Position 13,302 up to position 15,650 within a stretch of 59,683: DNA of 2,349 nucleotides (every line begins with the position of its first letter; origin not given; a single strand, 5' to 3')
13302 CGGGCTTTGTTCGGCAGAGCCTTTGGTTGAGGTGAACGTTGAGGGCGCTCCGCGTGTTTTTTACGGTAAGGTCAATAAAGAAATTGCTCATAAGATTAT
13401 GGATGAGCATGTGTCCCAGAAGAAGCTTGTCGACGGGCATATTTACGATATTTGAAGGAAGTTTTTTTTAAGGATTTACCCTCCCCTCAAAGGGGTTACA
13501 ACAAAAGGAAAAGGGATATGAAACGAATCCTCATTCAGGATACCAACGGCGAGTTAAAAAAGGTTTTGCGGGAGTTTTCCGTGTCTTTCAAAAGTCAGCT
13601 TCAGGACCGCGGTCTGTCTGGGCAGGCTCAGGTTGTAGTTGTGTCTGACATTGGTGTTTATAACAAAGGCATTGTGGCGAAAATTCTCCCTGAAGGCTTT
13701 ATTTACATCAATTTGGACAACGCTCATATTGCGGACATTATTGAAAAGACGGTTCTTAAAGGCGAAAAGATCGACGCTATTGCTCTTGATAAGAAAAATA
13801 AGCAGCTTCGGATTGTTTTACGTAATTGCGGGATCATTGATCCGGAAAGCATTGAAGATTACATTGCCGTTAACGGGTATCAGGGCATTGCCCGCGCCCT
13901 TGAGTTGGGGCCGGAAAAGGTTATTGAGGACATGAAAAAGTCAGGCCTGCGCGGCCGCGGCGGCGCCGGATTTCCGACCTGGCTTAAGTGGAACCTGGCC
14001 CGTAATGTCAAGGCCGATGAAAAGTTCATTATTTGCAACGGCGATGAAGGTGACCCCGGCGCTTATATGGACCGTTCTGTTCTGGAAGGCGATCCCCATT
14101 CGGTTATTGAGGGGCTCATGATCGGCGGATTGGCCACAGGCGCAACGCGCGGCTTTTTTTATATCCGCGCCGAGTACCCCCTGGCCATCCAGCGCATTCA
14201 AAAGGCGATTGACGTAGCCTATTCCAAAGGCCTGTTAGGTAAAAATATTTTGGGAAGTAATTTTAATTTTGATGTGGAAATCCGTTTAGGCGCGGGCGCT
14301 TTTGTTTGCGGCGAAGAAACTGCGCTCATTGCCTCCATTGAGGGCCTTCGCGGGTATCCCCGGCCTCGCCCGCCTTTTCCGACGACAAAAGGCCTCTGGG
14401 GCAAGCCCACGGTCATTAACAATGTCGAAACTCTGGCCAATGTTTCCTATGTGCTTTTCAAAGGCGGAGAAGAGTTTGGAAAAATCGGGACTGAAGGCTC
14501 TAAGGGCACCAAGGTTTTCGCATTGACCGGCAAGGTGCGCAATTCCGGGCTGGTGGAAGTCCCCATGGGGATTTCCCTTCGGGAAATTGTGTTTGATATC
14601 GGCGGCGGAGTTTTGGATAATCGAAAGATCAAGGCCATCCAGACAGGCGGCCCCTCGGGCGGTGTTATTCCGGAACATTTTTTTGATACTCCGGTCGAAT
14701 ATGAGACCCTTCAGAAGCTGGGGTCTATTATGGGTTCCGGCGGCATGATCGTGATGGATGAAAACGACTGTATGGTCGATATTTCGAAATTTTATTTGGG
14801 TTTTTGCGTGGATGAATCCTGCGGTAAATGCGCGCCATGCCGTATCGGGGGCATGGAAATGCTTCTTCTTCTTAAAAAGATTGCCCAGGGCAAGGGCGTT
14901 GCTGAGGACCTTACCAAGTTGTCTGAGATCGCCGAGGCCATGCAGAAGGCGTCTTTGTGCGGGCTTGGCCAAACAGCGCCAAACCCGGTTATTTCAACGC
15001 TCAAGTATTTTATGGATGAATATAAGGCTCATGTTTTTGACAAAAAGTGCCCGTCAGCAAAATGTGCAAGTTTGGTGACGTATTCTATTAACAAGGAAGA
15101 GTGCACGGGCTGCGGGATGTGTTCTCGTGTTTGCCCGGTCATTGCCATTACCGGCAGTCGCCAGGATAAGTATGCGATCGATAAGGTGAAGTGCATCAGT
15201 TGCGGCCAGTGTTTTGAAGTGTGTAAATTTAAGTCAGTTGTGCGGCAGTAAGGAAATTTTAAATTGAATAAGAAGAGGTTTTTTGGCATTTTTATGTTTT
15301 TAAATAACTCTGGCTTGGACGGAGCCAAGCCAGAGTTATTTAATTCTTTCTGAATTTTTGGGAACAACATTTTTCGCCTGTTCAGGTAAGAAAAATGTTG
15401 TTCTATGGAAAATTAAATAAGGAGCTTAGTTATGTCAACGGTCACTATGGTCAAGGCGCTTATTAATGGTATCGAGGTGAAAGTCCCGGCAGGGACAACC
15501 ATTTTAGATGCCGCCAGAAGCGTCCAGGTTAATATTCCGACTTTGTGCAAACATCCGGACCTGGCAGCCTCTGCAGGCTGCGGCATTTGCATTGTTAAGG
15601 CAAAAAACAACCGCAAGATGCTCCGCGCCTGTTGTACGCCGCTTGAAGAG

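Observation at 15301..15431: Three-copy bipartite intergenic element (terminator-like hairpin plus 5'-UTR hairpin plus conserved RBS block) with compensatory base changes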

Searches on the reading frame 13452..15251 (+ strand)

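Call 15: search_protein_families(library=pfam, proteins=[window:13452-15251:+])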
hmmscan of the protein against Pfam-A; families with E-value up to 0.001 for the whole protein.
window:13452-15251:+ (599 aa): 11 families
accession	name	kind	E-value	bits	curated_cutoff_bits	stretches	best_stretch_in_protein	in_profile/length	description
PF01512.22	Complex1_51K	-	7.3e-45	153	31.2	1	161-332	1-149/150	Nuo51 FMN-binding domain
PF10589.14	NADH_4Fe-4S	-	8.7e-30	102.9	23.5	1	444-527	2-85/85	NADH-ubiquinone oxidoreductase-F iron-sulfur binding region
PF00037.32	Fer4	-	1.6e-09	37.6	21.1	2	545-563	2-20/24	4Fe-4S binding domain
PF12838.12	Fer4_7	-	1.4e-07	32.3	27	1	551-594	2-51/52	4Fe-4S dicluster domain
PF13237.11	Fer4_10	-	3.1e-07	30.6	25.5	1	545-591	3-52/53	4Fe-4S dicluster domain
PF13187.11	Fer4_9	-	4.1e-07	30.4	27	1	550-592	1-48/52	4Fe-4S dicluster domain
PF12837.12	Fer4_6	-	3.4e-06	27.2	25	1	546-566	4-24/24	4Fe-4S binding domain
PF14697.11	Fer4_21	-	7.4e-05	23.2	35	1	543-564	33-54/59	4Fe-4S dicluster domain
PF12797.12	Fer4_2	-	0.00026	21.2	24.5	1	546-563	5-22/22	4Fe-4S binding domain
PF25160.1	LdpA_Fe-S-bd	-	0.00056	20.1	27.6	0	557-595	9-42/49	LdpA Fe-S cluster-binding domain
PF10531.15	SLBB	-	0.00073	19.8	27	0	355-405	1-54/55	SLBB domain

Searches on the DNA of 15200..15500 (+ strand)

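Call 9: search_rna_families(source=window, start=15200, end=15500, threshold=evalue, max_evalue=10)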
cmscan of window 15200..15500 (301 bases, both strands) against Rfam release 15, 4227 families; matches with E-value up to 10: 27.
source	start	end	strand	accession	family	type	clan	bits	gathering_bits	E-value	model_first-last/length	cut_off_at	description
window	15263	15342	+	RF01470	rli38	Gene; sRNA;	-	26.4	49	0.092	1-150/150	no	Listeria sRNA rli38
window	15351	15417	+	RF03926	MIR1435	Gene; miRNA;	-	19.7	94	1.4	1-186/186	no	MIR1435 microRNA precursor family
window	15264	15347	+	RF00558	L20_leader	Cis-reg; leader;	-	19.2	58.7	0.17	1-127/127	no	Ribosomal protein L20 leader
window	15300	15383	+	RF00020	U5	Gene; snRNA; splicing;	-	19.2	40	1.6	1-117/117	no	U5 spliceosomal RNA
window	15297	15419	-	RF02845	Ref1C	Gene; sRNA;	-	19.2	90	1.8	1-131/131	no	Enterococcus sRNA 1C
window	15247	15355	+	RF01223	snR13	Gene; snRNA; snoRNA; CD-box;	CL00045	19.1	47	0.59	1-124/124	no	Small nucleolar RNA snR13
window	15304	15339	-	RF04027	mir-1422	Gene; miRNA;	-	19.1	60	0.65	1-84/84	no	mir-1422 microRNA precursor family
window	15304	15339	+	RF04027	mir-1422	Gene; miRNA;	-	19.1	60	0.67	1-84/84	no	mir-1422 microRNA precursor family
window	15288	15354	+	RF03598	MIR6024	Gene; miRNA;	-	18.8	72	0.24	1-99/99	no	MIR6024 microRNA precursor family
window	15290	15411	+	RF02792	sRNA162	Gene; antisense;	-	18.5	78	0.4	1-190/190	no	Archaeal Small RNA 162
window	15294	15423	-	RF01606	plasmodium_snoR31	Gene; snRNA; snoRNA; HACA-box;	-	18.5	60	4.4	1-145/145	no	small nucleolar RNA snoR31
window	15380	15412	-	RF01351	CRISPR-DR42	Gene; CRISPR;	-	17.3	40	5.7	1-29/29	no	CRISPR RNA direct repeat element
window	15299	15350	-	RF02397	sau-5971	Gene; sRNA;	-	17.2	90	1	45-96/96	no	Staphylococcus sRNA sau-5971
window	15300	15343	-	RF03404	mir-1298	Gene; miRNA;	-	17.1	70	0.84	1-104/104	no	mir-1298 microRNA precursor family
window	15362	15405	+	RF04127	MIR8007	Gene; miRNA;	-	16.7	195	0.6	1-226/226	no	MIR8007 microRNA precursor family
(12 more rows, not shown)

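Call 47: build_rna_model(alignment_id=A2, structure=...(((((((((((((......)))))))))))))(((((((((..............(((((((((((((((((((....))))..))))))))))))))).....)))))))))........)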
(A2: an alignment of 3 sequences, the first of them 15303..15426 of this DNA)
Model R1 built from alignment A2 (3 sequences, 124 columns); structure: as given.
model positions 124; base pairs 41; branch points 1; effective number of sequences 0.98; information 0.59 bits per position. Calibrated on 0.2 Mb of random sequence (short: E-values are rough).
structure used (alignment columns):
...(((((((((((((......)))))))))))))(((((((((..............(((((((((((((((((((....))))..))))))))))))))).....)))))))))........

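Call 48: search_with_rna_model(model_id=R1, source=window, filters=off, max_evalue=10)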
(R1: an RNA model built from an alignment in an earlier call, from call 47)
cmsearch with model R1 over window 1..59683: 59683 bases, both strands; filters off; matches with E-value up to 10: 31.
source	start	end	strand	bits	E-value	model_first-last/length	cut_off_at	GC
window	15303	15426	+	141.5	4.1e-30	1-124/124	no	0.35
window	39588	39711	+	139.9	9.6e-30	1-124/124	no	0.4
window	38021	38142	+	124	3.8e-26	1-124/124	no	0.39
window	39646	39689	-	24.9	0.0011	59-102/124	no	0.39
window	15288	15340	-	24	0.0017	1-124/124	no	0.36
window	15342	15451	-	23.5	0.0024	1-124/124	no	0.33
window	44540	44615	+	22.2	0.0044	1-124/124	no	0.37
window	38080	38119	-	20.9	0.009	60-101/124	no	0.3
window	38679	38806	+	19.7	0.017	1-124/124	no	0.41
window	37961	38058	-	16.5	0.091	1-124/124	no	0.4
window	23411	23471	-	13.2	0.5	40-112/124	no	0.3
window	58623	58660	-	12.2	0.84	62-99/124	no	0.37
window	17318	17374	+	11.7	1.1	1-124/124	no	0.44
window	5125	5189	-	11.6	1.1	36-116/124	no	0.26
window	31879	31965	+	11.4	1.3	1-124/124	no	0.37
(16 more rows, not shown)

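Call 49: search_with_rna_model(model_id=R1, sources=[L001, L002, L003, L004, L005, L006, L007, L008, L009, L010, L011, L012, L013, L014, L015, L016, L017, L018, L019, L020, L021, L022, L023, L024, L025], max_evalue=10)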
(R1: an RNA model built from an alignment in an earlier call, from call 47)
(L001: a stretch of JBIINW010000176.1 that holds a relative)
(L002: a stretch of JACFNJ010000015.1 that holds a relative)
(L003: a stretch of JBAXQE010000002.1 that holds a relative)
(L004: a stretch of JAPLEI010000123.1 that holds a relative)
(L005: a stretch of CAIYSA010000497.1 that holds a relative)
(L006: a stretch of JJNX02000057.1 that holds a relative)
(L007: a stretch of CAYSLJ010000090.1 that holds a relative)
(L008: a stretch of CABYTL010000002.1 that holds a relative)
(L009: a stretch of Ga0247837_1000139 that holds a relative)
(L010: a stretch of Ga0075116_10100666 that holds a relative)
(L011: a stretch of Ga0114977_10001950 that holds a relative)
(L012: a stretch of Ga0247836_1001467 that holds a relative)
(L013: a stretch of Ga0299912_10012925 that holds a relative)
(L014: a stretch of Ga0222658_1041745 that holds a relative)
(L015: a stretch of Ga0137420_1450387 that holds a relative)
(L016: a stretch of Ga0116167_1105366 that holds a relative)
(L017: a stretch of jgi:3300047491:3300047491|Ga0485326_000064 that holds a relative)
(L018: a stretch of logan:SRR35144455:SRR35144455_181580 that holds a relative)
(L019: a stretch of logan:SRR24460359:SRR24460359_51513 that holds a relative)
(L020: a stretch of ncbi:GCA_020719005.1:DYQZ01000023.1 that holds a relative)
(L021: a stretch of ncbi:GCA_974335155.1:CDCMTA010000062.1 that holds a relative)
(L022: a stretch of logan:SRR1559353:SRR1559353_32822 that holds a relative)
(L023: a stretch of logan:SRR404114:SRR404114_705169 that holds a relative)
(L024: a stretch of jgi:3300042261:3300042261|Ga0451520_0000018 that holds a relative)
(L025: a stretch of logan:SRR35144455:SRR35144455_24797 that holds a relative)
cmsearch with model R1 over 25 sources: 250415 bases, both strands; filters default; matches with E-value up to 10: 4.
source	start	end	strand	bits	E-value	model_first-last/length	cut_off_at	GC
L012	4924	5041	-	14.7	0.96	1-124/124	no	0.35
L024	1599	1701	+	13.7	1.6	1-124/124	no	0.55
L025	483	585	+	13.7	1.6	1-124/124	no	0.55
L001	4791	4908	+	13.4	1.9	1-124/124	no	0.35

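Call 58: search_with_rna_model(model_id=R1, sources=[L026, L027, L028], max_evalue=10)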
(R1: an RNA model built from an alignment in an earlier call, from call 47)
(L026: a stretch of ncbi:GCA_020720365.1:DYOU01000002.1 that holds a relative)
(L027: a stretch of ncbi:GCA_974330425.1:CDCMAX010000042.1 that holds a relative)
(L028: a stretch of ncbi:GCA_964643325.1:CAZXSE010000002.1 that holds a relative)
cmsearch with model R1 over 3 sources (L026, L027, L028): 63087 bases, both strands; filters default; matches with E-value up to 10: 1.
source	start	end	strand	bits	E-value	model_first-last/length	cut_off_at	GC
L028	21024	21091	+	12.1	0.95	1-124/124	no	0.51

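Call 76: search_dna_similar(query=window:15303-15426:+, collection=plasmids, mode=distant, max_evalue=0.01, max_rows=10)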
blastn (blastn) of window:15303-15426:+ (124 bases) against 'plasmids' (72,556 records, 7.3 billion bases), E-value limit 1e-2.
No match.
